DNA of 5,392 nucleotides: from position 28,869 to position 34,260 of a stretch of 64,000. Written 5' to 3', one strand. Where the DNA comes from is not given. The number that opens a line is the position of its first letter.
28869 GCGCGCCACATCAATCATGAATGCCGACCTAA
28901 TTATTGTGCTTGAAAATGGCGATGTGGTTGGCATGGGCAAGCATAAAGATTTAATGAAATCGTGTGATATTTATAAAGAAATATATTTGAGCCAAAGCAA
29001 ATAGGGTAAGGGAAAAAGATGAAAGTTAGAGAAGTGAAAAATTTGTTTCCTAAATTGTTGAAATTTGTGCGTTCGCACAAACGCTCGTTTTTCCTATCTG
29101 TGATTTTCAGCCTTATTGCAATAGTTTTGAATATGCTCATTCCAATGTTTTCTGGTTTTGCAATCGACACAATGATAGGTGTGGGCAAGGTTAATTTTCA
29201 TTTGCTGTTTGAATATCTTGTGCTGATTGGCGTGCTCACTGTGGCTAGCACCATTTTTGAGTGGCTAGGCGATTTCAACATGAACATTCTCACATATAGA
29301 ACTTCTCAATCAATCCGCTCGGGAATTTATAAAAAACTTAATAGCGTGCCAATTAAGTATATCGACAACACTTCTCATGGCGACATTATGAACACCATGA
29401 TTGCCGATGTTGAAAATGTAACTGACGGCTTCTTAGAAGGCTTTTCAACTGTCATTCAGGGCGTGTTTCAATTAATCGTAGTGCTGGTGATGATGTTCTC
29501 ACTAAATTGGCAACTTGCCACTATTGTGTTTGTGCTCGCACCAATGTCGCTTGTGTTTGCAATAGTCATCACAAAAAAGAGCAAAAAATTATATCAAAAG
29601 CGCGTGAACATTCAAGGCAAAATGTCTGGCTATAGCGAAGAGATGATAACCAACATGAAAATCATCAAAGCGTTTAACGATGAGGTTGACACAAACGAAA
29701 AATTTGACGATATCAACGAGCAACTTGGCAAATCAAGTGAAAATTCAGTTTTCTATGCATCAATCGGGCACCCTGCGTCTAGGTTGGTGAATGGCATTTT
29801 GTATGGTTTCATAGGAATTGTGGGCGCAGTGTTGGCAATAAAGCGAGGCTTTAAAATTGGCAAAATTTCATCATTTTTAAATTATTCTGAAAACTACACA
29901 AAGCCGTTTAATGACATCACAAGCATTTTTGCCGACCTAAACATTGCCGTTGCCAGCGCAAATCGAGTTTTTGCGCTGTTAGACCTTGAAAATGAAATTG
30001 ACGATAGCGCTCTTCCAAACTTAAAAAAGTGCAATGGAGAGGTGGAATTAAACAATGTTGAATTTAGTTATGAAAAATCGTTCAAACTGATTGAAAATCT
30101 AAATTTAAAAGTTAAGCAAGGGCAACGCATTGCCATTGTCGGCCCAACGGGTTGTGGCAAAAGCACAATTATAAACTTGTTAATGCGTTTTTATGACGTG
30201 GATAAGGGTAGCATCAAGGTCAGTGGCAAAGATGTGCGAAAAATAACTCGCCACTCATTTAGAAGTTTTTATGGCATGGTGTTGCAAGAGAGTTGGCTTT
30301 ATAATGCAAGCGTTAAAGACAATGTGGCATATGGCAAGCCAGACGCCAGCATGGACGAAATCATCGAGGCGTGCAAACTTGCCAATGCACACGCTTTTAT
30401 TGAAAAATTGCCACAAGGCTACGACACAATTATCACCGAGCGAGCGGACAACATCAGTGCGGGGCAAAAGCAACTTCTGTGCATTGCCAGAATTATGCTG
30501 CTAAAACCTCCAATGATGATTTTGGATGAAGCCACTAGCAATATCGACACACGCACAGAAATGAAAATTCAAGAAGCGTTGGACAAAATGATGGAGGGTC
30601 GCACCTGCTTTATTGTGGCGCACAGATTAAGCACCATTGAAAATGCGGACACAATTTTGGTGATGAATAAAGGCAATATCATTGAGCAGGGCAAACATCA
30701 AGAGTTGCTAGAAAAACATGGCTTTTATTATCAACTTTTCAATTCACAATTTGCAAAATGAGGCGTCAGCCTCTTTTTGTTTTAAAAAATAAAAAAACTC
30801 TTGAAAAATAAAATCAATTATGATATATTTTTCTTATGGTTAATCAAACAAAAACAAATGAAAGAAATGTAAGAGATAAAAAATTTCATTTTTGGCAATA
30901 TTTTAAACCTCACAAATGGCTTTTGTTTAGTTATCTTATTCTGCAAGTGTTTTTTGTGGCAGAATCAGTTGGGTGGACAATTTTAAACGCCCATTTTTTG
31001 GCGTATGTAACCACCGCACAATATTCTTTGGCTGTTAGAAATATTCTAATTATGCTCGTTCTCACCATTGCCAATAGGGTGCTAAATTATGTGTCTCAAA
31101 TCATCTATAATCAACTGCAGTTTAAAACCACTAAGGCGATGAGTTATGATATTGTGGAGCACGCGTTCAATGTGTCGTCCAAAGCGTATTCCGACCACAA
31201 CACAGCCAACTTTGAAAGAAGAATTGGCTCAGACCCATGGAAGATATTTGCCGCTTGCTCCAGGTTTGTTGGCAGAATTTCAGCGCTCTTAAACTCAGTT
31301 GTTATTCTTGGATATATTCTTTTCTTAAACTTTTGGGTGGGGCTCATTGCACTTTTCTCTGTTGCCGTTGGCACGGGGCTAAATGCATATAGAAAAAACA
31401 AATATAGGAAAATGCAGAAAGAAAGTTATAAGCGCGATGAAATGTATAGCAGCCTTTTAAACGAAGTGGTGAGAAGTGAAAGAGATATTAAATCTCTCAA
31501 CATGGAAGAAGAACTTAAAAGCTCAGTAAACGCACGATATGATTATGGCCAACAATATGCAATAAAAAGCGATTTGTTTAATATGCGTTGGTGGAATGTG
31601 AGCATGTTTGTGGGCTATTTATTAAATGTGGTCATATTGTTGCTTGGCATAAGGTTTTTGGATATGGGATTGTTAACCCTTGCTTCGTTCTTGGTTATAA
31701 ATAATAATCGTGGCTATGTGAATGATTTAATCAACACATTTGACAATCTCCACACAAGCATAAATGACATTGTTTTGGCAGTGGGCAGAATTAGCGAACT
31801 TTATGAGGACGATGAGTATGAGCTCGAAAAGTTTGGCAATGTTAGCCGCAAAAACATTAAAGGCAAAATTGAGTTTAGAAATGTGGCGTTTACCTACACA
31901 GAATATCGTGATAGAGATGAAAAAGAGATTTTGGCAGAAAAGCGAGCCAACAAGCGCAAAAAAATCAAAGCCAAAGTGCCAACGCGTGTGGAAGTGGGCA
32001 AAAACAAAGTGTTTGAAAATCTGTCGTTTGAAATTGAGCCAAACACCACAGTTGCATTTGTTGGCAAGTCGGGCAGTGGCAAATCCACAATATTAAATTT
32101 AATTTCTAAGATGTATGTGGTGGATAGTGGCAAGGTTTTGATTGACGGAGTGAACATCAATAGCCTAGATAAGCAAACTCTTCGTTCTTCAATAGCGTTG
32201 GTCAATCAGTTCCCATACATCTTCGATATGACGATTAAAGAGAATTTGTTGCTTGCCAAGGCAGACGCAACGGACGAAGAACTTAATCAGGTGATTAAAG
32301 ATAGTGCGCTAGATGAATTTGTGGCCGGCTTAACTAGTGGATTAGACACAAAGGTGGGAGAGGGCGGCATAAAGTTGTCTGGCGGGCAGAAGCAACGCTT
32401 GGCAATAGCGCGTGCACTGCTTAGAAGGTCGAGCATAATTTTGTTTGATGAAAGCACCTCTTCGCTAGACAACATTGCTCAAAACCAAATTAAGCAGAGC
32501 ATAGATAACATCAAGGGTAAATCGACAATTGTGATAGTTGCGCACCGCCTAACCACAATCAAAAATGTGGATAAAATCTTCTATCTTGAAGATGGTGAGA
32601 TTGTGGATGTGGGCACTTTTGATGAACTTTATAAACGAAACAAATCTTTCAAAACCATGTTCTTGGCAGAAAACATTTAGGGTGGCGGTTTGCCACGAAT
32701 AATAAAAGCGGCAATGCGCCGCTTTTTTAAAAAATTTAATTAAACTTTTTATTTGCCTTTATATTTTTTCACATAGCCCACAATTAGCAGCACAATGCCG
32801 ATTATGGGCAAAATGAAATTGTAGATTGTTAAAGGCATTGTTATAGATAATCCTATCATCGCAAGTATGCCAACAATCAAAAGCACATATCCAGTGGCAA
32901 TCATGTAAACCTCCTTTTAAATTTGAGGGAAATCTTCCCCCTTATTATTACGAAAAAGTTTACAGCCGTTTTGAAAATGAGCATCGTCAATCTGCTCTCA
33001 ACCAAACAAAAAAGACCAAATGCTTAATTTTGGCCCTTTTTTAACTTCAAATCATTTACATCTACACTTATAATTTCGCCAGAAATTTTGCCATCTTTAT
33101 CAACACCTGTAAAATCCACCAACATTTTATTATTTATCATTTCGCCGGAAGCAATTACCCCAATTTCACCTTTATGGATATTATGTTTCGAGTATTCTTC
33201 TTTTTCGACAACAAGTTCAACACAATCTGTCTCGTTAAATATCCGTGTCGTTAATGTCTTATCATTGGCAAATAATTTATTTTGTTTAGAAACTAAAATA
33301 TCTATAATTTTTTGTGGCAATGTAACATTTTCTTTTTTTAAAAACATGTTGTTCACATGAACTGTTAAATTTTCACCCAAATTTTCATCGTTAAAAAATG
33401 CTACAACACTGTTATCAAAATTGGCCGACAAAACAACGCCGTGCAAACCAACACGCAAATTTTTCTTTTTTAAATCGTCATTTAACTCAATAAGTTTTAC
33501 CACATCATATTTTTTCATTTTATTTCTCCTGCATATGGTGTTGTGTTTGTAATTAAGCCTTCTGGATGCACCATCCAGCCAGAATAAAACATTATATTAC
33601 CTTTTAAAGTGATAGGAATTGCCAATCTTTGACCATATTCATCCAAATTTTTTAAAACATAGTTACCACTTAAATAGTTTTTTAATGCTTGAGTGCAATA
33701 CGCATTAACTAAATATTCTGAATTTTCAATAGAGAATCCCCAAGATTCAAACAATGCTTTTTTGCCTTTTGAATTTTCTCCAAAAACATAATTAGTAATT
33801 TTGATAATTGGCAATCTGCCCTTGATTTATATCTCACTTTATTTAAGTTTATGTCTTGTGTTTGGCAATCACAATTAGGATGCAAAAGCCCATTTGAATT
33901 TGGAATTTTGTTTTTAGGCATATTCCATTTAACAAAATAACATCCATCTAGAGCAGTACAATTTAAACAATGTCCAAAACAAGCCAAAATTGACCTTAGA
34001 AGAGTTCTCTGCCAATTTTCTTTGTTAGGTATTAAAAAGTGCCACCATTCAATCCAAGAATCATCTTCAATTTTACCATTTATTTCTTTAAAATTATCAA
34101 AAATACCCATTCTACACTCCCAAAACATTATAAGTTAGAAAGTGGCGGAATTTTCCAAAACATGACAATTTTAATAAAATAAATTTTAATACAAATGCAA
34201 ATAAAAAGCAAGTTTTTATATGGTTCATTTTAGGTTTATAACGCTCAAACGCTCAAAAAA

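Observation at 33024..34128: Orphan compact toxin-immunity cassette: MuF-like C-terminal motif plus a DUF6883-like domain, followed by a tandem DUF4926-like gene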

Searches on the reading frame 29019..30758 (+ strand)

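Call 65: search_protein_families(library=pfam, proteins=[window:29019-30758:+], max_evalue=0.00001)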
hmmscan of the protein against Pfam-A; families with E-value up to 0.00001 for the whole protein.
window:29019-30758:+ (580 aa): 4 families
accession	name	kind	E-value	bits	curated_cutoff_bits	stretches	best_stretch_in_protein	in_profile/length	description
PF00664.28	ABC_membrane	-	2e-45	156.1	28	1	24-291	1-268/274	ABC transporter transmembrane region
PF00005.33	ABC_tran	-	1.1e-31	110.7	25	1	359-507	2-137/137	ABC transporter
PF02463.25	SMC_N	-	7.7e-08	32.5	40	0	478-550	136-212/220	RecF/RecN/SMC N terminal domain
PF03193.22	RsgA_GTPase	-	7.5e-06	26.3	30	0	334-413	74-151/174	RsgA GTPase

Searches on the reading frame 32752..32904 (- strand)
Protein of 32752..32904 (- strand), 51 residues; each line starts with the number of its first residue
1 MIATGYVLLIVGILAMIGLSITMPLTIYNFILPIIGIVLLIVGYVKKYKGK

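Call 5: search_protein_families(library=pfam, proteins=[window:32752-32904:-], max_evalue=1)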
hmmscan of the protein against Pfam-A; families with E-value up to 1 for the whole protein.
window:32752-32904:- (51 aa): 1 family
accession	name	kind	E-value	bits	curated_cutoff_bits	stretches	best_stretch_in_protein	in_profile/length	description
PF11381.13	DUF3185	-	0.092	13.1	25.3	1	31-44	6-19/59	Protein of unknown function (DUF3185)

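Call 68: search_protein_families(library=padloc, proteins=[window:32752-32904:-], max_evalue=0.1)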
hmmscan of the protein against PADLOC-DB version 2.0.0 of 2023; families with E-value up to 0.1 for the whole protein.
window:32752-32904:- (51 aa): 0 families

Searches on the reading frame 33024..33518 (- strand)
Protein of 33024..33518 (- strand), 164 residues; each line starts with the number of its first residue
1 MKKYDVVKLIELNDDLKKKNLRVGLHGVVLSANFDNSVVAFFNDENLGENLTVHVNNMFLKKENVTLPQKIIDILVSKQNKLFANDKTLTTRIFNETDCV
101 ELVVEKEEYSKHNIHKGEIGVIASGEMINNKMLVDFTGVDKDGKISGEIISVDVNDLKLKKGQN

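Call 5: search_protein_families(library=pfam, proteins=[window:33027-33518:-], max_evalue=1)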
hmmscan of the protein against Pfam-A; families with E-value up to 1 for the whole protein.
window:33027-33518:- (164 aa): 2 families
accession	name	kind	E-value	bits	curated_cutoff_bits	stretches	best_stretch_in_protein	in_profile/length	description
PF16277.11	DUF4926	-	0.00064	19.5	29.1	0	9-32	4-27/57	Domain of unknown function (DUF4926)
PF20622.4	Big_15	-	0.027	14.7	27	1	86-145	13-72/82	Bacterial Ig domain (Big_16)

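Call 8: find_encoding_contigs(protein=window:33024-33518:-, flank=6000, max_places=8)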
Protein window:33024-33518:- (164 aa): 8 contigs read that carry it; 8 places shown.
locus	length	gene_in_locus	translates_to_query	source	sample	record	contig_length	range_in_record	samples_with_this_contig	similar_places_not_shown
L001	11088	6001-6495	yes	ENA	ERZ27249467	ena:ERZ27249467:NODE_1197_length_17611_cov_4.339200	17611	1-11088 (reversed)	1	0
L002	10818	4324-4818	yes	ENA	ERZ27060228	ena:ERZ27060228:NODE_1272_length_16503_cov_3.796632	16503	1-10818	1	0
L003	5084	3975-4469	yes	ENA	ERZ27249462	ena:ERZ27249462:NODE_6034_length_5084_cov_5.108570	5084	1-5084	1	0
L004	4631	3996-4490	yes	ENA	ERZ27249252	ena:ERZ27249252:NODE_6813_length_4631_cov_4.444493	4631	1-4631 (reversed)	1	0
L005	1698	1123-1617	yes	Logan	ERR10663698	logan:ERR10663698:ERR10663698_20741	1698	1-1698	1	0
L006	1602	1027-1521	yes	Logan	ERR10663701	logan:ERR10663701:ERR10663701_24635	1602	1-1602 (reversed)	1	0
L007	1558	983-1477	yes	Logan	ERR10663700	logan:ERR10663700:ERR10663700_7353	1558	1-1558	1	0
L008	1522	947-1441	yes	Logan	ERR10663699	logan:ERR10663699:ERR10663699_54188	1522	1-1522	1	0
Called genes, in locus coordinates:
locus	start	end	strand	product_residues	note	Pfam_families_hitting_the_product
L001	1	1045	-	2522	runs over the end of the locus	?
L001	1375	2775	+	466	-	PF01921:tRNA-synt_1f (faint), PF01406:tRNA-synt_1e, PF09334:tRNA-synt_1g (faint)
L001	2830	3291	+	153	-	-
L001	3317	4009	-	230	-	-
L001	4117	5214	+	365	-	PF00535:Glycos_transf_2 (weak), PF12895:ANAPC3 (faint), PF13424:TPR_12 (faint), PF21033:RMD1-3 (faint), PF00515:TPR_1 (faint), PF13181:TPR_8 (faint), PF07719:TPR_2 (weak)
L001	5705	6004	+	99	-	PF21814:DUF6883 (weak)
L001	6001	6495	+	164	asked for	-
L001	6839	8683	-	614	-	PF00664:ABC_membrane, PF03193:RsgA_GTPase (faint), PF00005:ABC_tran, PF02463:SMC_N (weak)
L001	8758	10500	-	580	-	PF00664:ABC_membrane, PF03193:RsgA_GTPase (faint), PF02463:SMC_N (faint), PF00005:ABC_tran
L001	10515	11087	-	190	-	?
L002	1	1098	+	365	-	?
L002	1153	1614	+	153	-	-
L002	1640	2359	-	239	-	-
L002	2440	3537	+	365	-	PF00535:Glycos_transf_2 (weak), PF12895:ANAPC3 (faint), PF13424:TPR_12 (faint), PF21033:RMD1-3 (faint), PF00515:TPR_1 (faint), PF13181:TPR_8 (faint), PF07719:TPR_2 (weak)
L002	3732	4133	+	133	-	-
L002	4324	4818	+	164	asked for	-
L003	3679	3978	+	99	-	PF21814:DUF6883 (weak)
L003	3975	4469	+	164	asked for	-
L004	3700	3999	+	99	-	PF21814:DUF6883 (weak)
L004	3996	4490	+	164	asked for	-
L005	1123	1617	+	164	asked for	-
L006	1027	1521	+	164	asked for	-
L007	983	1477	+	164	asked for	-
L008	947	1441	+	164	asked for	-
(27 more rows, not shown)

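Call 18: search_protein_families(library=ncbifam, proteins=[window:33027-33518:-], max_evalue=1)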
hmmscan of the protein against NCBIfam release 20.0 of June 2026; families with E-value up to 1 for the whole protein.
window:33027-33518:- (164 aa): 0 families

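Call 32: search_protein_families(library=pfam, alignment_id=A3, max_evalue=1)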
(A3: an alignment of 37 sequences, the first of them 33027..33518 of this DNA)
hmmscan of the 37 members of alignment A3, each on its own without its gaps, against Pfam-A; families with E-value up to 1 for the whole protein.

A. member 1, window:33027-33518:- (164 aa): 2 families
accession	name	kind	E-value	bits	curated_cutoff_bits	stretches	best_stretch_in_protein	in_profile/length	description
PF16277.11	DUF4926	-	0.00064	19.5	29.1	0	9-32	4-27/57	Domain of unknown function (DUF4926)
PF20622.4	Big_15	-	0.027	14.7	27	1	86-145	13-72/82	Bacterial Ig domain (Big_16)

B. families by the number of members that match (of 37 scanned): 36 families (the first 25 are shown)
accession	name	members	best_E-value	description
PF16277.11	DUF4926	28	7.6e-07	Domain of unknown function (DUF4926)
PF09471.16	Peptidase_M64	5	0.013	IgA Peptidase M64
PF16871.11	DUF5077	3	0.027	Domain of unknown function (DUF5077)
PF24330.1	DUF7499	2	0.0027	Family of unknown function (DUF7499)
PF14717.12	DUF4465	2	0.0074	Domain of unknown function (DUF4465)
PF25723.1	HU_inhibitor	2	0.015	Bacteriophage inhibitor of histone-like protein HU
PF20622.4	Big_15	2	0.027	Bacterial Ig domain (Big_16)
PF25589.1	DUF7935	2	0.099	Family of unknown function (DUF7935)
PF18335.7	SH3_13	1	0.0067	ATP-dependent RecD-like DNA helicase SH3 domain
PF20623.4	Sgo0707_N2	1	0.0091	Sgo0707 N2 domain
PF20779.2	MACPF_D2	1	0.013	MACPF protein, D2 domain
PF11186.13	DUF2972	1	0.018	Protein of unknown function (DUF2972)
PF06017.19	Myosin_TH1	1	0.019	Unconventional myosin tail, actin- and lipid-binding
PF18355.7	DUF5607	1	0.026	Domain of unknown function (DUF5607)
PF12176.13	MtaB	1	0.038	Methanol-cobalamin methyltransferase B subunit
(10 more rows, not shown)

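Call 50: find_homologous_proteins(query=window:33027-33518:-, max_evalue=0.001)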
Query window:33027-33518:- (164 aa): 12 proteins with E <= 0.001 among 74 candidates.
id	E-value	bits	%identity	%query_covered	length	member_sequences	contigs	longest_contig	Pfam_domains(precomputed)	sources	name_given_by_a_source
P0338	2.9e-88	312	94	98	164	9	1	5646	-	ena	-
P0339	3.9e-78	279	85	100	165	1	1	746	-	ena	-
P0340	2.1e-72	260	80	100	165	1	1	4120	-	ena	-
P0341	5.7e-64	233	73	99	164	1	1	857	-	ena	-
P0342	2.0e-40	156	52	97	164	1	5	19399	-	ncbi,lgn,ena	-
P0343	6.4e-36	142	47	98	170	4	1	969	-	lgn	-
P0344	1.8e-20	92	38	98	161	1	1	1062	-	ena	-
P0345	4.1e-19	87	38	98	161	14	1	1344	PF16277.12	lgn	-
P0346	5.0e-19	87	37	98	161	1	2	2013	-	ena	-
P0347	3.9e-18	84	38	98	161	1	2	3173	-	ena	-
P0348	4.2e-17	81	36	98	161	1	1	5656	-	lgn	-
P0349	2.9e-16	78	36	98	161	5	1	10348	-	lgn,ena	-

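Call 66: predict_structure(alignment_id=A6)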
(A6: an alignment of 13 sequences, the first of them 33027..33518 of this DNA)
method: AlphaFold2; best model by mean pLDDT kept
length: 164 residues; sequences in the alignment: 13
mean_pLDDT: 87.1   pTM: 0.73
mean pLDDT of the five models: 87.1, 85.7, 85.6, 82.7, 81.7
residues with pLDDT >= 90: 91; 70-90: 59; 50-70: 13; < 50: 1
segments of 3 or more residues with pLDDT < 50: none
pLDDT, mean of each block of 10 residues (from residue 1): 83 92 91 91 86 94 85 74 71 91 94 92 90 90 85 95 57
secondary structure, 60 per line:
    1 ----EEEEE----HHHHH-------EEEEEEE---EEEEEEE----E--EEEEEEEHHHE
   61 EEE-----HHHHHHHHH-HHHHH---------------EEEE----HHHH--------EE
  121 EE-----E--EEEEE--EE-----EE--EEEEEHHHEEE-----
elements in order: E5-9 H14-18 E26-32 E36-42 E50-56 E60-63 H69-77 H79-83 E99-102 H107-110 E119-122 E131-135 E149-153 E157-159

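Call 68: search_protein_families(library=padloc, proteins=[window:33027-33518:-], max_evalue=0.1)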
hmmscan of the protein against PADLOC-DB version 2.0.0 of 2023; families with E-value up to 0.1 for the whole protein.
window:33027-33518:- (164 aa): 0 families

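Call 69: search_protein_families(library=phrogs, proteins=[window:33027-33518:-], max_evalue=0.1)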
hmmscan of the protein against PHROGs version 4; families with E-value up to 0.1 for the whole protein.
window:33027-33518:- (164 aa): 1 family
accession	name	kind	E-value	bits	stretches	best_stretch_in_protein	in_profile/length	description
phrog_7871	-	unknown function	2.3e-05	25.3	1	98-141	8-55/73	-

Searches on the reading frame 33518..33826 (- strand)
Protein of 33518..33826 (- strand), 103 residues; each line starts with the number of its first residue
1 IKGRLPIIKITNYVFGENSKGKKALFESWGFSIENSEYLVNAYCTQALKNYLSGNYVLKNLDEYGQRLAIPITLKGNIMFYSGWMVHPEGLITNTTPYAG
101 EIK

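Call 5: search_protein_families(library=pfam, proteins=[window:33518-33826:-], max_evalue=1)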
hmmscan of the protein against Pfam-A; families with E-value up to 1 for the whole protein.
window:33518-33826:- (103 aa): 1 family
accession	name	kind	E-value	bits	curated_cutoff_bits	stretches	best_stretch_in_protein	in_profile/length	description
PF21814.2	DUF6883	-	1.2e-06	29.2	27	1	9-90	14-98/110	Domain of unknown function (DUF6883)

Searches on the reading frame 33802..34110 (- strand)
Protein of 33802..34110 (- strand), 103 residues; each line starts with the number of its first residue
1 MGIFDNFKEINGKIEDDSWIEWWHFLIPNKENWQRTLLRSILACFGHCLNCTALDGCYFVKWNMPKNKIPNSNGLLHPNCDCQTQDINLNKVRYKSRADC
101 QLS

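Call 35: find_homologous_proteins(query=A4, max_evalue=0.01)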
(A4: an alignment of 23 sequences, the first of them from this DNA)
Query A4 (23 sequences) (98 aa, profile of the alignment): 77 proteins with E <= 0.01 among 157 candidates.
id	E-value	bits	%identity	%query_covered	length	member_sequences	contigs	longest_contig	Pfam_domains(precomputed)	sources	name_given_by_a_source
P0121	4.6e-41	156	51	95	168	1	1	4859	-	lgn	-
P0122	5.2e-40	153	50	100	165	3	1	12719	-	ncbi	-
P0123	9.7e-40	152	51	95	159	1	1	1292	-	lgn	-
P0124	8.5e-39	149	45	100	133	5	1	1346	-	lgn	-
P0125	1.4e-38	148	45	98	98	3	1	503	-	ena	-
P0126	2.8e-38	147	46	95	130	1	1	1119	-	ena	-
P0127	3.4e-38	147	46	95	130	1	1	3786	-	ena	-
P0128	8.7e-38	146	60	100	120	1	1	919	-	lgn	-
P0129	3.7e-37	144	45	100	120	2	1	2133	-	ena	-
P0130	8.0e-37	143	46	100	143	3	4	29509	-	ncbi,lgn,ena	-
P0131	8.7e-37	143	43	97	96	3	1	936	-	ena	-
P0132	2.3e-36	141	50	100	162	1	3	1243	-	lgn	-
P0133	1.1e-35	139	52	89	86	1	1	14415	-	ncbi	-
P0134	6.3e-35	137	44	98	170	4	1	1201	-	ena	-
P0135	9.5e-35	136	45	100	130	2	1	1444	-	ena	-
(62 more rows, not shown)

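Call 69: search_protein_families(library=phrogs, proteins=[window:33802-34110:-], max_evalue=0.1)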
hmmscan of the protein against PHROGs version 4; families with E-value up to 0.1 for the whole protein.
window:33802-34110:- (103 aa): 0 families
